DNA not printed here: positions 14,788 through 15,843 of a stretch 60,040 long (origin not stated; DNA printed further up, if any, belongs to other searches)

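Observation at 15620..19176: Tandem TrmB-headed cassette locus: conserved promoter, hairpin, peptide and terminator flanks around unrelated ORFs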

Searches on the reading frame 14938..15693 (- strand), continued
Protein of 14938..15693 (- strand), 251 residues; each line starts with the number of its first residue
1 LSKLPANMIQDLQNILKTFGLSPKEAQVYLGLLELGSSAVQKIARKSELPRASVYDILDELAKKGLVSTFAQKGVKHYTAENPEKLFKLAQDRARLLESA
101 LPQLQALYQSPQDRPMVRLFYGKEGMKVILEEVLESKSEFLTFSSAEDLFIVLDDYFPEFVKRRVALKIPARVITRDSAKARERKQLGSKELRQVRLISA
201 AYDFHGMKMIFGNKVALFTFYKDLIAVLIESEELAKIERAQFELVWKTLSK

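Call 100: search_protein_families(library=ncbifam, proteins=[window:14938-15693:-], max_evalue=0.1)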
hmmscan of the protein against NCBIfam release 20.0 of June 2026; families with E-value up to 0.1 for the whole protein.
window:14938-15693:- (251 aa): 10 families
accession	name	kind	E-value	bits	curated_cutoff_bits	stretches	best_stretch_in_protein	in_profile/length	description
NF047390.1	TransRegTrmBL1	equivalog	7.1e-11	41.7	650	1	12-113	6-107/341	HTH-type sugar sensing transcriptional regulator TrmBL1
NF047392.1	TransRegTrmBHalo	equivalog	7.2e-11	41.7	500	1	8-166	5-160/349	HTH-type sugar sensing transcriptional regulator TrmB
NF040851.1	tran_reg_TrmB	equivalog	3.2e-07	29.8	600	1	9-170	4-164/338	HTH-type sugar-sensing transcriptional regulator TrmB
NF053606.1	Sta1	subfamily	2.7e-05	24.2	80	1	18-73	15-70/100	Sta1 family transcriptional regulator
TIGR01884.1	cas_HTH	subfamily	5.8e-05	22.6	60.2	1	10-77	129-196/202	CRISPR-associated CARF protein Csa3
NF041141.1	tran_reg_TrmBL2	equivalog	0.0001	21.9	530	1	17-86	12-80/264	HTH-type transcriptional regulator TrmBL2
NF040939.2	trans_reg_lrs14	equivalog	0.00027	20.9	90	1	13-69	11-68/103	Lrs14 family HTH-type transcriptional regulator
NF007339.0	PRK09834.1-1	equivalog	0.0067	15.8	299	1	35-72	36-73/271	DNA-binding transcriptional regulator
TIGR00738.1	rrf2_super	superfamily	0.036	13.9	73.3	1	29-70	16-58/132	Rrf2 family transcriptional regulator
NF053756.1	MreA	equivalog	0.056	13.3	100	1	12-98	6-89/110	MreA family transcriptional regulator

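Call 116: search_dna_similar(query=window:14938-15672:-, collection=plasmids, mode=protein, max_evalue=0.00001, max_rows=8)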
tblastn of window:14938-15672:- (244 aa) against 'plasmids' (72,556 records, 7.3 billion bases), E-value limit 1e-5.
Records with a match: 27; places in all: 31; records where one place covers at least 80% of the query: 6.
Best place of each record, by identity: <60% 27.
By first word of the organism name: Haladaptatus 6; Haloarcula 5; Natrinema 3; Halomarina 3; Halomicrobium 3; Halobaculum 2; Paraburkholderia 1; Cupriavidus 1; Halorussus 1; Natronosalvus 1; and 1 more.
By predicted mobility (MOB-suite, as given by PLSDB): non-mobilizable 25; mobilizable 2.
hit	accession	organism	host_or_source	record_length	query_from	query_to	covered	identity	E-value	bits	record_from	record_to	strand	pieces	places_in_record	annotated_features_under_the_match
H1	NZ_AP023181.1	Paraburkholderia sp. PGU19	Physopelta gutta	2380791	4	240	97%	29.6%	5e-25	110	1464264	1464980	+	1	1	none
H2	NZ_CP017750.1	Cupriavidus sp. USMAA2-4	cell culture,Sungai Pinang, Penang, ...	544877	4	239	97%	25.6%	1e-20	97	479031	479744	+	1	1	helix-turn-helix domain-containing protein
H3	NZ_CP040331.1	Natrinema versiforme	-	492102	1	244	100%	24.7%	6e-6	54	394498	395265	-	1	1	helix-turn-helix domain-containing protein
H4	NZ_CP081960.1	Halobaculum magnesiiphilum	cell culture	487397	9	244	97%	24.0%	6e-8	60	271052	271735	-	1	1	helix-turn-helix domain-containing protein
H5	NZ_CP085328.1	Haladaptatus salinisoli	cell culture,saline soil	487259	1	239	98%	22.9%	3e-6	55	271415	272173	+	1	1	helix-turn-helix domain-containing protein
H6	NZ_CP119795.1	Haloarcula sp. SYNS111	cell culture,sediment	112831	9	187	73%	29.2%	2e-9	64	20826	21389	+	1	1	none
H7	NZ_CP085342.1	Haladaptatus halobius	cell culture,saline soil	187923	12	208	81%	26.3%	4e-7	58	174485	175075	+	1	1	helix-turn-helix domain-containing protein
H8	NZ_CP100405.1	Haloarcula marina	cell culture,sediment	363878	9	143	55%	33.1%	5e-10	66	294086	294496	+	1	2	helix-turn-helix domain-containing protein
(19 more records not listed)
